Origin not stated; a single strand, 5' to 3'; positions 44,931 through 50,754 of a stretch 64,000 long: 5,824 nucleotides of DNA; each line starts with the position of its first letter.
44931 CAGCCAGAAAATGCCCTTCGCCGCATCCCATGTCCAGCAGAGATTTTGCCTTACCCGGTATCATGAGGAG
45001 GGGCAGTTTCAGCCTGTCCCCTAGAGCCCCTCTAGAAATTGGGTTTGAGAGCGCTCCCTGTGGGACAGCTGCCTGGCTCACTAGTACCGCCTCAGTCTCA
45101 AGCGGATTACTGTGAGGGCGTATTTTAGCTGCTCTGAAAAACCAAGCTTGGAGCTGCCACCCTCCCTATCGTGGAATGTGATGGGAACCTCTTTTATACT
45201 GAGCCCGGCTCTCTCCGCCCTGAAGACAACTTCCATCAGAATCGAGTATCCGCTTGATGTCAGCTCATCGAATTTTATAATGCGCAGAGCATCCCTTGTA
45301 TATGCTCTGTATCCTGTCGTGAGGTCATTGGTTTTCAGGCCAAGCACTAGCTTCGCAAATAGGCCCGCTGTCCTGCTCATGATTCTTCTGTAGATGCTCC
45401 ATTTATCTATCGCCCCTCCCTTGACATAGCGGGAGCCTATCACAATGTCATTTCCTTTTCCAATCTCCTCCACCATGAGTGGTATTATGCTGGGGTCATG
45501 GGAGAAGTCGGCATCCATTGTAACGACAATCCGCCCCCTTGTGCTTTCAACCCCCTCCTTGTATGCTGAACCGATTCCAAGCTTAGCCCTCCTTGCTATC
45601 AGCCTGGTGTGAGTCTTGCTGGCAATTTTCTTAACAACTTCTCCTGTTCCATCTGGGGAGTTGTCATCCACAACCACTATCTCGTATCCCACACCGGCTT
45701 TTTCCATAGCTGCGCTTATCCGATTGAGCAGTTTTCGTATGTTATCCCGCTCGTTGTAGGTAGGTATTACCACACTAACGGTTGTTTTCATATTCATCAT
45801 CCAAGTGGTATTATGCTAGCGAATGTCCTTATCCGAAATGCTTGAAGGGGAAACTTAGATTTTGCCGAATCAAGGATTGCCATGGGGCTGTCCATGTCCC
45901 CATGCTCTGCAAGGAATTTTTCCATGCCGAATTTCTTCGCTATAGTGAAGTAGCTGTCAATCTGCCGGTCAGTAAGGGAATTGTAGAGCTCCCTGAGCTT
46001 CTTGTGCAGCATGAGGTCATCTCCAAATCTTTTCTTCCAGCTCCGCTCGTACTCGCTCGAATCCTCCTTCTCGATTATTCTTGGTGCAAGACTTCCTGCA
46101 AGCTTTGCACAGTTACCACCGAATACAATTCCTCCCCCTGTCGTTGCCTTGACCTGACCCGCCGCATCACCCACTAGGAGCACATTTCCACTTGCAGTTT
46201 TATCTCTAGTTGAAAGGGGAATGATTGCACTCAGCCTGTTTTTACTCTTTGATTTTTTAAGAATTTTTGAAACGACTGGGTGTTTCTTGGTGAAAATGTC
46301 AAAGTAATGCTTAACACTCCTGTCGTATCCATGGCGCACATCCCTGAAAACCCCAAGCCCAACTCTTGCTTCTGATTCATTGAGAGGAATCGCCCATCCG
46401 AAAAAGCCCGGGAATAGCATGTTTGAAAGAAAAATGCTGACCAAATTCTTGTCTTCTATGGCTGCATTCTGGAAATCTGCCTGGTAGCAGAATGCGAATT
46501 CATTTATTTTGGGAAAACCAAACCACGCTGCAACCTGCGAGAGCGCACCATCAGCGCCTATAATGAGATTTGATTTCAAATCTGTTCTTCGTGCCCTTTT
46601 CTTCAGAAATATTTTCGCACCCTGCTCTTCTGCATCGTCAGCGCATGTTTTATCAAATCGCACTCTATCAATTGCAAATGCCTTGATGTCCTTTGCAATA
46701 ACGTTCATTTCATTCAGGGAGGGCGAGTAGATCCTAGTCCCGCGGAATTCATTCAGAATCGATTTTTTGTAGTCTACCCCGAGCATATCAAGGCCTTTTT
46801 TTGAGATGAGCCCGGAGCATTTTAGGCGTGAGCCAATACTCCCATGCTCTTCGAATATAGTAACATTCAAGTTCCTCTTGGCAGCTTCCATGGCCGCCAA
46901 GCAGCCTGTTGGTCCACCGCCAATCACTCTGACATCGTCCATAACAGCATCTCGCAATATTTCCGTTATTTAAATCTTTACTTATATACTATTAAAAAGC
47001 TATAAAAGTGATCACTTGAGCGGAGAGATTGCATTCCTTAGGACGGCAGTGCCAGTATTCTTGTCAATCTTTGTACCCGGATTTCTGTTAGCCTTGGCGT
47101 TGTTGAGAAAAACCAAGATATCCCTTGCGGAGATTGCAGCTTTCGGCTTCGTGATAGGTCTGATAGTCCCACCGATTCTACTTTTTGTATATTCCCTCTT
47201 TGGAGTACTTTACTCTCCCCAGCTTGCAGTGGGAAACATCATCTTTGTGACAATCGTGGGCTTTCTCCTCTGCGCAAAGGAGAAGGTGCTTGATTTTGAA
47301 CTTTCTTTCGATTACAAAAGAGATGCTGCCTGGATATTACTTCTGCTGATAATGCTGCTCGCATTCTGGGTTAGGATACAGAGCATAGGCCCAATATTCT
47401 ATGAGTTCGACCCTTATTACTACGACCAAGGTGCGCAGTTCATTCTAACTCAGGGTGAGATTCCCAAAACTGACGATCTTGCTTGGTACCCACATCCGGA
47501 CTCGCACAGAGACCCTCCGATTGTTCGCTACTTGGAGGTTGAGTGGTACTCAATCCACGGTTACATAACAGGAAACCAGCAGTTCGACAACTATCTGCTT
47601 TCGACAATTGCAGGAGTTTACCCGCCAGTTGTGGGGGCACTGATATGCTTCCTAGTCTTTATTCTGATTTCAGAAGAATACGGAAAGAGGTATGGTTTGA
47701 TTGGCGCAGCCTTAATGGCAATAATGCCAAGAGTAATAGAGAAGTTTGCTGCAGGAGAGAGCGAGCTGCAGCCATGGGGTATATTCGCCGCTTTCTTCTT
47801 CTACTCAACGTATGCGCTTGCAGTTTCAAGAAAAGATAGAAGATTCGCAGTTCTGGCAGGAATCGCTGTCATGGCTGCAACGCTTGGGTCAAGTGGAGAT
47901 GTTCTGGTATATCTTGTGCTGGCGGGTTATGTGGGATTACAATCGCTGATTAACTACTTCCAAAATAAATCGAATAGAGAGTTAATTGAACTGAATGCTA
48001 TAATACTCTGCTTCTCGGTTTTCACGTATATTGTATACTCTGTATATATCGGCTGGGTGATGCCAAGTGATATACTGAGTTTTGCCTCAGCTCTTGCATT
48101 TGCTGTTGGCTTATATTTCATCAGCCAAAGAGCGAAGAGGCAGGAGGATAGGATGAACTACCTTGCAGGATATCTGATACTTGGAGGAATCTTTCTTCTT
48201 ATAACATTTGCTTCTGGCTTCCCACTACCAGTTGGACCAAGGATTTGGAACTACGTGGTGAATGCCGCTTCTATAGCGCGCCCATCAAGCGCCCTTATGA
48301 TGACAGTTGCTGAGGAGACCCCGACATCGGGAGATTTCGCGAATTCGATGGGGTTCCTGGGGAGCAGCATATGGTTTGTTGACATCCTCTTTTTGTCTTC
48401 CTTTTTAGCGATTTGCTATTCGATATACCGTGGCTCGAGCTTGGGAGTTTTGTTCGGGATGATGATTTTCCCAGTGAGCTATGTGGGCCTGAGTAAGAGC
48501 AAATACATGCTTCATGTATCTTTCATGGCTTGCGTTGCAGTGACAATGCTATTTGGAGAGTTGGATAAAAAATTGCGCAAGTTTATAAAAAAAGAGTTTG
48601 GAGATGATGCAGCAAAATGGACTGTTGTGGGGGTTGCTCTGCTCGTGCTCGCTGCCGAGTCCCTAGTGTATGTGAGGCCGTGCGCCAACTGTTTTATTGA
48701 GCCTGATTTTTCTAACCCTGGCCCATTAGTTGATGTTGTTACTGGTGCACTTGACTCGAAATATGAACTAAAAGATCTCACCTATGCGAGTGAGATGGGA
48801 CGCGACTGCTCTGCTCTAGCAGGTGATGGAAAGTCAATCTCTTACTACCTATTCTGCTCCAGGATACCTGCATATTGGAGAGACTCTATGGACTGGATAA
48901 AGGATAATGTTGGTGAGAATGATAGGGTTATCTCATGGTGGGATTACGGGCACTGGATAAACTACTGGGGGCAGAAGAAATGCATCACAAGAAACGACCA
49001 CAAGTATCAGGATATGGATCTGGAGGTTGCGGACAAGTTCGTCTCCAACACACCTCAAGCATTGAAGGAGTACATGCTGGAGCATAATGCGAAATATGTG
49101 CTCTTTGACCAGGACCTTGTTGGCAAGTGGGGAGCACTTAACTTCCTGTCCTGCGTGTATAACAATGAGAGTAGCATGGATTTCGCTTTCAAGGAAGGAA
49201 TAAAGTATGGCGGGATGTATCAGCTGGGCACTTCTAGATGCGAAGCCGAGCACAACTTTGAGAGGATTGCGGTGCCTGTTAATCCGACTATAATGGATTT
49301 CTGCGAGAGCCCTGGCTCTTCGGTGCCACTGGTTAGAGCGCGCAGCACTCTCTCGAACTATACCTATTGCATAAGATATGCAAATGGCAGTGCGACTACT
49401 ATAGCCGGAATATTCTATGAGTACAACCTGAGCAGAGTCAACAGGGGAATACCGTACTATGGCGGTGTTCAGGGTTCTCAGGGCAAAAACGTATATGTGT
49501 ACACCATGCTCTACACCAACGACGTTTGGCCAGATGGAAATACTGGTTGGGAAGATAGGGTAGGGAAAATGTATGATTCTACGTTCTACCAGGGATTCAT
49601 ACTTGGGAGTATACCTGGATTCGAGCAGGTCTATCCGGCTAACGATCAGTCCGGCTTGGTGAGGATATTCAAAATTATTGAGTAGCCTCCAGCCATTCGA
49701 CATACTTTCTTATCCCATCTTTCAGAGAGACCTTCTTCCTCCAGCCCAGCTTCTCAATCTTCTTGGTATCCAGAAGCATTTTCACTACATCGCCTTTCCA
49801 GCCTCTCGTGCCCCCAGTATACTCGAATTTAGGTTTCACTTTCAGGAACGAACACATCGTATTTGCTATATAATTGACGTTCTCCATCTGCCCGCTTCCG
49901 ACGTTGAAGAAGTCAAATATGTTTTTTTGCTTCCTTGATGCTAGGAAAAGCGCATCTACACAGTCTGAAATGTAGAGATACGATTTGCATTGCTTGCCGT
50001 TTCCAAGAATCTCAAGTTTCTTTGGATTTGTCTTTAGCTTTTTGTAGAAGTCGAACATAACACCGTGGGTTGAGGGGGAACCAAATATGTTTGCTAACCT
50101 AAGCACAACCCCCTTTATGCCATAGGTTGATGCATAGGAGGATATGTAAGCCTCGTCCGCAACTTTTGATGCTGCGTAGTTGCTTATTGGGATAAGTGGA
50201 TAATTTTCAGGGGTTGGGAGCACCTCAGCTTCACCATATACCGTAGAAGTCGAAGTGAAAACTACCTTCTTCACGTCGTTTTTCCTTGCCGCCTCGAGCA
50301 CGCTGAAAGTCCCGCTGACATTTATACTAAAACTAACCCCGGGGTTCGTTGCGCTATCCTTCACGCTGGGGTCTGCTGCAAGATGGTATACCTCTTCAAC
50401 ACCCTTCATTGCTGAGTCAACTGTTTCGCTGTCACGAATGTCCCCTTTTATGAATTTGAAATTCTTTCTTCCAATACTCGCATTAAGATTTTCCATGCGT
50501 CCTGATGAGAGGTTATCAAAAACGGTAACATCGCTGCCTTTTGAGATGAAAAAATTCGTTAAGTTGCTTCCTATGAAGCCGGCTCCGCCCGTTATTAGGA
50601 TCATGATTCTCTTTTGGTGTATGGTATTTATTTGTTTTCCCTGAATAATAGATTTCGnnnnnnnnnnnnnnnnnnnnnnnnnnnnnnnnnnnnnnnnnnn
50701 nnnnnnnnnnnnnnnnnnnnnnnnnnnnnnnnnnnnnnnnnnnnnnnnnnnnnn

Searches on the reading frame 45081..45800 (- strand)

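Call 9: search_protein_families(library=pfam, proteins=[window:45081-45800:-], max_evalue=0.001)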
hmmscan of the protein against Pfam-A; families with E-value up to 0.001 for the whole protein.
window:45081-45800:- (239 aa): 3 families
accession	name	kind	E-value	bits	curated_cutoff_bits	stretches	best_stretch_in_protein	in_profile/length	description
PF00535.33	Glycos_transf_2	-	1.4e-33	116.7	23.3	1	9-172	1-164/168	Glycosyl transferase family 2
PF13641.12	Glyco_tranf_2_3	-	8.2e-08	33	27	1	8-120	3-119/230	Glycosyltransferase like family 2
PF10111.15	Glyco_tranf_2_2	-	0.00037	20.5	27.3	1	9-99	1-92/276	Glycosyltransferase like family 2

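Call 45: search_protein_families(library=ncbifam, proteins=[window:45081-45800:-], max_evalue=0.00001)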
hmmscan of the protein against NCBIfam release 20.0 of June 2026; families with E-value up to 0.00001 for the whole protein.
window:45081-45800:- (239 aa): 18 families
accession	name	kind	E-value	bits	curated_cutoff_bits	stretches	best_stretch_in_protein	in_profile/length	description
TIGR04182.1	glyco_TIGR04182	equivalog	1.3e-25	90.4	325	1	8-219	2-201/293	S-layer glycoprotein N-glycosyltransferase AglJ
NF007986.1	PRK10714.1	equivalog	5.8e-25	88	529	1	6-224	6-215/316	undecaprenyl-phosphate 4-deoxy-4-formamido-L-arabinose transferase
NF041391.1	DPhHxTase_Halo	equivalog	1.2e-24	86.5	375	1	14-219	3-193/213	dolichyl-phosphate hexose transferase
NF047588.1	GlcsyltransPgfSStrep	equivalog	4.6e-23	81.9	500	1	8-231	3-217/308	glycosyltransferase PgfS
NF058614.1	PPMAGASynPpgS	equivalog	3.9e-17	62.4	370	1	8-209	2-196/226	polyprenyl-phospho-N-acetylgalactosaminyl synthase PpgS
NF041875.1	EPS_EpsD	equivalog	3.1e-15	56.4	370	1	8-114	1-105/325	exopolysaccharide biosynthesis glycosyltransferase EpsD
TIGR03937.1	PgaC_IcaA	equivalog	3e-14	52.8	422.3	1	5-117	44-154/407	poly-beta-1,6-N-acetyl-D-glucosamine synthase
NF010496.0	PRK13915.1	equivalog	2.4e-13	49.9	262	1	4-116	29-145/307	glucosyl-3-phosphoglycerate synthase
NF038302.1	EPS_HpsE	equivalog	3.2e-13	49.3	300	1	8-100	3-98/307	hormogonium polysaccharide biosynthesis glycosyltransferase HpsE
NF007482.0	PRK10073.1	equivalog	1.5e-11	43.9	423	1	1-110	1-107/334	glycosyltransferase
TIGR03965.1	mycofact_glyco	equivalog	5.6e-11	42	280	1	5-122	73-188/467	mycofactocin biosynthesis glycosyltransferase MftF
TIGR04283.1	glyco_like_mftF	equivalog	1.2e-10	41.4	182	1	8-106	1-90/221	TIGR04283 family arsenosugar biosynthesis glycosyltransferase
NF047683.1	TeichurnBiosyTuaG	equivalog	2.7e-09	37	400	1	1-100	1-98/252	teichuronic acid biosynthesis protein TuaG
NF045692.1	OglycostaseCruG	equivalog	7.2e-09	35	600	1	5-113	40-152/386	2'-O-glycosyltransferase CruG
TIGR03469.1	HpnB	hypoth_equivalog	9.6e-09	34.7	379.25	1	6-117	44-164/386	hopene-associated glycosyltransferase HpnB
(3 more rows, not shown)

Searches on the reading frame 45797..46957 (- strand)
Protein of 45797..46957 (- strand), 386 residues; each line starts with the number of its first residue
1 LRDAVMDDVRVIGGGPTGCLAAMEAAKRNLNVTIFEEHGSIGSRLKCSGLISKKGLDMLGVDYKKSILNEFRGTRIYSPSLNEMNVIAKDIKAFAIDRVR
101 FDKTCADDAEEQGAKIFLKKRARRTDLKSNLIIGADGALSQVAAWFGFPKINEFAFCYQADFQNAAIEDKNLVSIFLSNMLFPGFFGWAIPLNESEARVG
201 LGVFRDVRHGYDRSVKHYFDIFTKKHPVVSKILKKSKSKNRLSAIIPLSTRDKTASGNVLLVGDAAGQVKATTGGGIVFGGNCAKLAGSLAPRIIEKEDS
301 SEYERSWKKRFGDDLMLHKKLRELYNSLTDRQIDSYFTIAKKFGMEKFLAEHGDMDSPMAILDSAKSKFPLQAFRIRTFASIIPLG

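Call 9: search_protein_families(library=pfam, proteins=[window:45797-46957:-], max_evalue=0.001)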
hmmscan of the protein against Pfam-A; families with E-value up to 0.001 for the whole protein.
window:45797-46957:- (386 aa): 11 families
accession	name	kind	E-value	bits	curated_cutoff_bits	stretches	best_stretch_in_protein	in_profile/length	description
PF01494.25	FAD_binding_3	-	5e-11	42.8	22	1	106-277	127-304/349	FAD binding domain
PF22578.2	GGR_cat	-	3.6e-08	33.6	27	1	156-228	4-73/88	Geranylgeranyl reductase catalytic domain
PF03486.20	HI0933_like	-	9.6e-08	32.2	50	1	8-49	2-43/244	HI0933-like protein Rossmann domain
PF13450.12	NAD_binding_8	-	1.4e-07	32.1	21.9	1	11-48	1-38/68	NAD(P)-binding Rossmann-like domain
PF01266.30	DAO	-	4.9e-07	30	27.9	1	8-51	1-46/353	FAD dependent oxidoreductase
PF12831.13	FAD_oxidored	-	4e-06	26.8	27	1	8-42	1-35/416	FAD dependent oxidoreductase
PF01134.28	GIDA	-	2e-05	24.3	22.1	1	8-54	1-47/391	Glucose inhibited division protein A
PF00890.30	FAD_binding_2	-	6.1e-05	22.8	20.4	1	8-49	1-42/414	FAD binding domain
PF05834.18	Lycopene_cycl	-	0.00017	21.2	23.4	0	8-40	1-35/380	Lycopene cyclase protein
PF01946.23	Thi4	-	0.0003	20.6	26.2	1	3-50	14-62/235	Thi4 family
PF07992.20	Pyr_redox_2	-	0.00039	20.4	26.1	1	8-54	2-44/291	Pyridine nucleotide-disulphide oxidoreductase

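Call 45: search_protein_families(library=ncbifam, proteins=[window:45797-46957:-], max_evalue=0.00001)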
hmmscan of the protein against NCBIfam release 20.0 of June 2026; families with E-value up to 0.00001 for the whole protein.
window:45797-46957:- (386 aa): 16 families
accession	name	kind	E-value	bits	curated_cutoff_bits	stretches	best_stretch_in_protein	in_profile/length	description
TIGR02032.1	GG-red-SF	subfamily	2.5e-55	188.3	158.8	1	8-289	2-295/297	geranylgeranyl reductase family protein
NF041160.1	DGGPL_Thplmales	equivalog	4.5e-30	104.9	780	2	7-122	4-124/396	digeranylgeranylglycerophospholipid reductase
TIGR02023.1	BchP-ChlP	subfamily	9.8e-30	103.8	343.3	1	126-336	141-345/388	geranylgeranyl diphosphate reductase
NF041080.1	DGGGPL_reductase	equivalog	3.7e-25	88.7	580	2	8-135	3-131/447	digeranylgeranylglycerophospholipid reductase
TIGR02028.1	ChlP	equivalog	3.3e-13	49.1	505.3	1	124-321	144-341/398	geranylgeranyl reductase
NF045655.1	MkRedMenJ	equivalog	3.8e-11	42.5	700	1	180-321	206-342/406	menaquinone reductase MenJ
NF049967.1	QhpG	equivalog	4.2e-10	39.1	240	1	10-126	2-111/423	flavin-dependent monooxygenase QhpG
TIGR00275.1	TIGR00275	subfamily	1.6e-07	30.6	183.8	1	11-49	3-41/401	aminoacetone oxidase family FAD-binding enzyme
NF041385.1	Dggglyphlred_Halo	equivalog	1e-06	27.5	700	0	175-312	195-341/405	digeranylgeranylglycerophospholipid reductase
NF008519.0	PRK11445.1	equivalog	1.1e-06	28.2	303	0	110-326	129-334/355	FAD-binding protein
NF004829.0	PRK06183.1-3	subfamily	1.3e-06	27.5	390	0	5-38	7-40/520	bifunctional 3-(3-hydroxy-phenyl)propionate/3-hydroxycinnamic acid hydroxylase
NF033113.0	halo_ClmS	equivalog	2.9e-06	26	900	0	113-312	140-342/570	chloramphenicol-biosynthetic FADH2-dependent halogenase CmlS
TIGR01988.1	Ubi-OHases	subfamily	3.2e-06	26.2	224.65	0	111-148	139-173/387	ubiquinone biosynthesis hydroxylase, UbiH/UbiF/VisC/COQ6 family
NF004780.0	PRK06126.1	subfamily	3.4e-06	25.6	445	0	6-47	8-49/552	hypothetical protein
NF038171.1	maturase_LodB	equivalog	5.3e-06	25.8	400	0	8-126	1-127/361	lysine-epsilon-oxidase maturase LodB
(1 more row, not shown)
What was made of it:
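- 44479..46957 (-): Methyltransferase (44479-45081), soluble DPM1-like GT2 (45081-45800) and a geranylgeranyl-reductase-family protein (45797-46957). Calls 9 and 45.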

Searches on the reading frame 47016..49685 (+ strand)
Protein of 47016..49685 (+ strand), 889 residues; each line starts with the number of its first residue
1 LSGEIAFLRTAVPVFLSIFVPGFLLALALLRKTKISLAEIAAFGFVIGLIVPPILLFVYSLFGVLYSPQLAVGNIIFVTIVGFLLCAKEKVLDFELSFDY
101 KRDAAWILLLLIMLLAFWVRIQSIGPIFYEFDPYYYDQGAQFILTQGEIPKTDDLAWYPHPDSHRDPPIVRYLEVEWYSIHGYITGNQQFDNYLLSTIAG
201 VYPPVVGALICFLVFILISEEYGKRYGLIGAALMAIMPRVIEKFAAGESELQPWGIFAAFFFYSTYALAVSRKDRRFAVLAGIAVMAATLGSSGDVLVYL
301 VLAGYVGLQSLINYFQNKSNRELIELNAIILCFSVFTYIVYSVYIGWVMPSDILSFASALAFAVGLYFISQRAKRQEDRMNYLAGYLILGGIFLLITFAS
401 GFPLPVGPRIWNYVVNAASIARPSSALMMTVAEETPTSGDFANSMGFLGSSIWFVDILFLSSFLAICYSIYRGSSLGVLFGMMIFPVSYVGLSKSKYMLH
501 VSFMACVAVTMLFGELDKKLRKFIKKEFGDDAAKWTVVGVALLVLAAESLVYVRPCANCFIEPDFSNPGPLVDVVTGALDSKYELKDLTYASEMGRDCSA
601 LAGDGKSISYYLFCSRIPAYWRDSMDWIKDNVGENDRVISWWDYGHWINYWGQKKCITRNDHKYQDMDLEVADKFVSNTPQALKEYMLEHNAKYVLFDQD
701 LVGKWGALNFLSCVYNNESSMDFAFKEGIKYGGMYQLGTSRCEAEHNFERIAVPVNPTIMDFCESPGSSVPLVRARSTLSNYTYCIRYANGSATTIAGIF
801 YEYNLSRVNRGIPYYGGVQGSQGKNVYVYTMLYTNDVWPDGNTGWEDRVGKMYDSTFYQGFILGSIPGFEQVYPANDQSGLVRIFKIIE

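Call 31: search_protein_families(library=pfam, proteins=[window:47016-49685:+], max_evalue=0.0001)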
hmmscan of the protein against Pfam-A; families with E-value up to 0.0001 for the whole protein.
window:47016-49685:+ (889 aa): 2 families
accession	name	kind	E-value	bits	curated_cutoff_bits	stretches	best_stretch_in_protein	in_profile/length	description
PF02516.20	STT3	-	3.4e-06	27.3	24.5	1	108-340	6-233/405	Oligosaccharyl transferase STT3, N-terminal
PF22627.1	AglB_core-like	-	1.6e-05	25.7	27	1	637-701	46-110/111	AglB core domain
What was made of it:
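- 47016..49685 (+): Second AglB/STT3 paralogue (889 aa), closing the conserved locus around the 474-aa GT-C. Pfam STT3 at 27.3 bits and AglB_core at 25.7 bits (call 31).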

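Call 45: search_protein_families(library=ncbifam, proteins=[window:47016-49685:+], max_evalue=0.00001)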
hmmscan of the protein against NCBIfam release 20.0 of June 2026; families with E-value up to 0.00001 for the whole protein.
window:47016-49685:+ (889 aa): 1 family
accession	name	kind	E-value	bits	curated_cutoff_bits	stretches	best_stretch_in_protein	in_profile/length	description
TIGR04154.1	archaeo_STT3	subfamily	4.2e-24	84.9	450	1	107-707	2-601/831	oligosaccharyl transferase, archaeosortase A system-associated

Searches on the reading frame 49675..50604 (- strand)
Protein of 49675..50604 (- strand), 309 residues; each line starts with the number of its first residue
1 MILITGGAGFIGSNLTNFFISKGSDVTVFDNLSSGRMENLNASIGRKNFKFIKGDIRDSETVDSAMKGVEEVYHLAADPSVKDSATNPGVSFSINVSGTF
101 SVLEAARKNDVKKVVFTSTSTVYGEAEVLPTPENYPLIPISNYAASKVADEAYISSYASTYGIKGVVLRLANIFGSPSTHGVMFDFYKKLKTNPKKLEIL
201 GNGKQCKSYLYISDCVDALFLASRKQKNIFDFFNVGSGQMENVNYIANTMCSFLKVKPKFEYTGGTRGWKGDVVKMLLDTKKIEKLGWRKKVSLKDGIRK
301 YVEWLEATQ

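Call 31: search_protein_families(library=pfam, proteins=[window:49675-50604:-], max_evalue=0.0001)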
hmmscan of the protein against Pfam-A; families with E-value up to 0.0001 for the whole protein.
window:49675-50604:- (309 aa): 9 families
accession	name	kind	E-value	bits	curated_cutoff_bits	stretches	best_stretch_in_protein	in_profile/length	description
PF16363.11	GDP_Man_Dehyd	-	1.5e-54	186.1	27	1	3-300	1-331/332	GDP-mannose 4,6 dehydratase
PF01370.27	Epimerase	-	1.4e-53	182.2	20.9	1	2-236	1-240/240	NAD dependent epimerase/dehydratase family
PF01073.25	3Beta_HSD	-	2.5e-28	99.3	22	1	3-225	1-231/280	3-beta hydroxysteroid dehydrogenase/isomerase family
PF02719.21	Polysacc_synt_2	-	8.6e-19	68.3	20.2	1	2-259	1-252/293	Polysaccharide biosynthesis protein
PF04321.23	RmlD_sub_bind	-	2.5e-14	53.5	27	1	2-199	3-175/287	RmlD substrate binding domain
PF07993.18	NAD_binding_4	-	1.7e-11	44.2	20.1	1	5-183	2-216/258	Male sterility protein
PF13460.12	NAD_binding_10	-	3.5e-10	40.5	27.2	1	6-157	1-134/184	NAD(P)H-binding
PF00106.31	adh_short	-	6e-08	32.8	26.6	1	2-73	3-75/195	short chain dehydrogenase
PF05368.20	NmrA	-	5.1e-05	23.5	27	1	2-119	5-107/298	NmrA-like family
